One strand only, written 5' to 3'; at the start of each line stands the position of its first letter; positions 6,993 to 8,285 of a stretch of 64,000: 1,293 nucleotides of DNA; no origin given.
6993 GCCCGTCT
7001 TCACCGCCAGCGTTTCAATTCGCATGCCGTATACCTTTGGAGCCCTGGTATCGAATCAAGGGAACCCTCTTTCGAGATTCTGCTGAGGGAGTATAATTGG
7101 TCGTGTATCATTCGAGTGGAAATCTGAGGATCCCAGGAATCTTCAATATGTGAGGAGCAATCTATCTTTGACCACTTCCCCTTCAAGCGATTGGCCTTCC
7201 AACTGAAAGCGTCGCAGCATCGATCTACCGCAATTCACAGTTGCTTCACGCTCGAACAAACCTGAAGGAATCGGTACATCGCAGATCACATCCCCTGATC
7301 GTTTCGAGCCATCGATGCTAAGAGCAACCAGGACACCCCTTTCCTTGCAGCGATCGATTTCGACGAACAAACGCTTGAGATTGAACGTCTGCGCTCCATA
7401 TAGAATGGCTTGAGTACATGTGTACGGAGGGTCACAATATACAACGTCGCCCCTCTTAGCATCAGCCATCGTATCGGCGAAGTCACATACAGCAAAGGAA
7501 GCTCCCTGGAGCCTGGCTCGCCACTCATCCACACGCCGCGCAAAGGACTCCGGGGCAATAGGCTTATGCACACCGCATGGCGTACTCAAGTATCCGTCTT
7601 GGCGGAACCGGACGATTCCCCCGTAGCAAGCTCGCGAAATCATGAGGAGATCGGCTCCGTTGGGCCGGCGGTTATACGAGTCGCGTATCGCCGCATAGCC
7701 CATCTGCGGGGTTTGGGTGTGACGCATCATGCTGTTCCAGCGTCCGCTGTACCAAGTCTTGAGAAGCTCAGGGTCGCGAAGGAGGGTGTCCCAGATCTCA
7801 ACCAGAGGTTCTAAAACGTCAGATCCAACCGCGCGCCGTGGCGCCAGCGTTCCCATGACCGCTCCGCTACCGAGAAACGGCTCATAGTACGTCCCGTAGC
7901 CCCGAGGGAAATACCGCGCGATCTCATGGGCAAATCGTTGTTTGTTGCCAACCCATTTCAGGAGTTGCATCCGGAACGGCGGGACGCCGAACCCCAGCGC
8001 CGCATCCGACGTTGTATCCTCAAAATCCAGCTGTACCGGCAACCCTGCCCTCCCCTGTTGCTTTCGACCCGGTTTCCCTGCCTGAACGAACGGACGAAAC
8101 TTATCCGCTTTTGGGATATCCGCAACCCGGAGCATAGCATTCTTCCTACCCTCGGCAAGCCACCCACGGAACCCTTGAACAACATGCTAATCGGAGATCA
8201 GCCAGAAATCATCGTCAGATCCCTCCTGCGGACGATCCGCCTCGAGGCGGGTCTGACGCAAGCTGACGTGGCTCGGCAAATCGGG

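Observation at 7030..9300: Low-GC island carrying a complete C-protein-controlled restriction-modification system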

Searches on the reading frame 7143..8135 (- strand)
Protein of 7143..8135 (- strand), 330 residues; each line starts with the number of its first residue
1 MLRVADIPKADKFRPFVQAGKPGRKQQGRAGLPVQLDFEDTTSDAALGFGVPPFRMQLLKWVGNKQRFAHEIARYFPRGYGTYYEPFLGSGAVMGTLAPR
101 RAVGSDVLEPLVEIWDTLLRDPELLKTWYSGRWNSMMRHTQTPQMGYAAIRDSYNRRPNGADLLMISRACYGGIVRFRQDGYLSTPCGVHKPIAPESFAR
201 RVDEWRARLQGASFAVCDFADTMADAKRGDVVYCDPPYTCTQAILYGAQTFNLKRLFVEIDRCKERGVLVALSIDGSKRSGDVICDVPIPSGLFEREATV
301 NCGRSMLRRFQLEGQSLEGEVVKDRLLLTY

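Call 3: search_protein_families(library=pfam, proteins=[window:7143-8135:-], max_evalue=1)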
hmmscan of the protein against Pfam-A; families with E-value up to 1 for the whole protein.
window:7143-8135:- (330 aa): 1 family
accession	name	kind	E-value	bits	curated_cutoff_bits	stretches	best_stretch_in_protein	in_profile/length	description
PF02086.21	MethyltransfD12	-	2.5e-25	90.1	22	1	61-242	1-189/253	D12 class N6 adenine-specific DNA methyltransferase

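Call 4: search_protein_families(library=ncbifam, proteins=[window:7143-8135:-], max_evalue=1)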
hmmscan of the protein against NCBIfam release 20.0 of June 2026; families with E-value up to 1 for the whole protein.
window:7143-8135:- (330 aa): 2 families
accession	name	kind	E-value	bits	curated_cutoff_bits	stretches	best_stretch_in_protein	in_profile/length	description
TIGR00571.1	dam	subfamily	6.8e-33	114.5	114.85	1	58-252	4-201/267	Dam family site-specific DNA-(adenine-N6)-methyltransferase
NF008152.0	PRK10904.1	equivalog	3.8e-18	65.8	441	1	58-243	7-189/271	adenine-specific DNA-methyltransferase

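Call 7: search_protein_families(library=padloc, proteins=[window:7143-8135:-], max_evalue=1)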
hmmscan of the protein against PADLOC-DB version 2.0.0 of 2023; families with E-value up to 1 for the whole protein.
window:7143-8135:- (330 aa): 21 families
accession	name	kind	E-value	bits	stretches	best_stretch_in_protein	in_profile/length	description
PDLC03290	MTase_II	-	6.2e-68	227.2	1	57-330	6-292/292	Type II methyltransferase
PDLC03302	MTase_II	-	3.6e-39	133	1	57-309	361-609/626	Type II methyltransferase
PDLC03294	MTase_II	-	1.4e-34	118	1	58-275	7-230/272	Type II methyltransferase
PDLC03729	oMTase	-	1e-24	85.5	1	57-241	6-187/275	orphan methyltransferase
PDLC03264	MTase_II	-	4.7e-20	70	1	60-254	16-217/306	Type II methyltransferase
PDLC03266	MTase_II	-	1.6e-18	65.1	1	58-243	17-202/285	Type II methyltransferase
PDLC03735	oMTase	-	2.3e-18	64.6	1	58-242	10-205/284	orphan methyltransferase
PDLC03341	MTase_II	-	1.7e-15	55.3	1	57-244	17-208/316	Type II methyltransferase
PDLC03383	MTase_II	-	4.5e-15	53.9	2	143-273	125-259/318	Type II methyltransferase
PDLC03261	MTase_II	-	8e-15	52.1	1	57-242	26-207/643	Type II methyltransferase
PDLC03247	MTase_II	-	7e-10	36.6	1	58-268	5-218/282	Type II methyltransferase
PDLC03287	MTase_II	-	6.5e-09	33.1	1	59-244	367-556/646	Type II methyltransferase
PDLC03722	oMTase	-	4.9e-08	31.1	1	60-268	6-205/259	orphan methyltransferase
PDLC03349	MTase_II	-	5.3e-07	27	1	163-261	196-297/374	Type II methyltransferase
PDLC03244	MTase_II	-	0.00018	18.7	1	56-96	28-67/295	Type II methyltransferase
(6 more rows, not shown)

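Call 11: search_solved_structures(query=window:7143-8135:-, max_evalue=0.01, show_alignments=2)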
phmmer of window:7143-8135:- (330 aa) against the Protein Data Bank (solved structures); distinct sequences matched with E-value up to 0.01: 9.
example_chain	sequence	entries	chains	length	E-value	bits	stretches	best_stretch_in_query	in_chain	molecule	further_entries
2g1p_A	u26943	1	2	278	1.5e-15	60.1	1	58-244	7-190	DNA adenine methylase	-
4gol_D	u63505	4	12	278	1.5e-15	60.1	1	58-244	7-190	DNA adenine methylase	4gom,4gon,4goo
4gbe_D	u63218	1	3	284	1.5e-15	60.1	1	58-244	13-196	DNA adenine methylase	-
4rtj_A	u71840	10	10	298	1.5e-15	60.1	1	57-244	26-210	DNA adenine methylase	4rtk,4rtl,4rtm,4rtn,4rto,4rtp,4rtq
2ore_D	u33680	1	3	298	1.5e-15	60.1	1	57-244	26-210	DNA adenine methylase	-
2dpm_A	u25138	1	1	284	6e-15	58.1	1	58-240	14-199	PROTEIN (ADENINE-SPECIFIC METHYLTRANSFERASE DPNII 1)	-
1yfj_A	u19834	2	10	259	1.1e-09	40.8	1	59-273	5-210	DNA adenine methylase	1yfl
1yf3_A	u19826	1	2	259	1.6e-09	40.3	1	59-273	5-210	DNA adenine methylase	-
1q0s_A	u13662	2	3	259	8.8e-09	37.9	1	59-267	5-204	DNA adenine methylase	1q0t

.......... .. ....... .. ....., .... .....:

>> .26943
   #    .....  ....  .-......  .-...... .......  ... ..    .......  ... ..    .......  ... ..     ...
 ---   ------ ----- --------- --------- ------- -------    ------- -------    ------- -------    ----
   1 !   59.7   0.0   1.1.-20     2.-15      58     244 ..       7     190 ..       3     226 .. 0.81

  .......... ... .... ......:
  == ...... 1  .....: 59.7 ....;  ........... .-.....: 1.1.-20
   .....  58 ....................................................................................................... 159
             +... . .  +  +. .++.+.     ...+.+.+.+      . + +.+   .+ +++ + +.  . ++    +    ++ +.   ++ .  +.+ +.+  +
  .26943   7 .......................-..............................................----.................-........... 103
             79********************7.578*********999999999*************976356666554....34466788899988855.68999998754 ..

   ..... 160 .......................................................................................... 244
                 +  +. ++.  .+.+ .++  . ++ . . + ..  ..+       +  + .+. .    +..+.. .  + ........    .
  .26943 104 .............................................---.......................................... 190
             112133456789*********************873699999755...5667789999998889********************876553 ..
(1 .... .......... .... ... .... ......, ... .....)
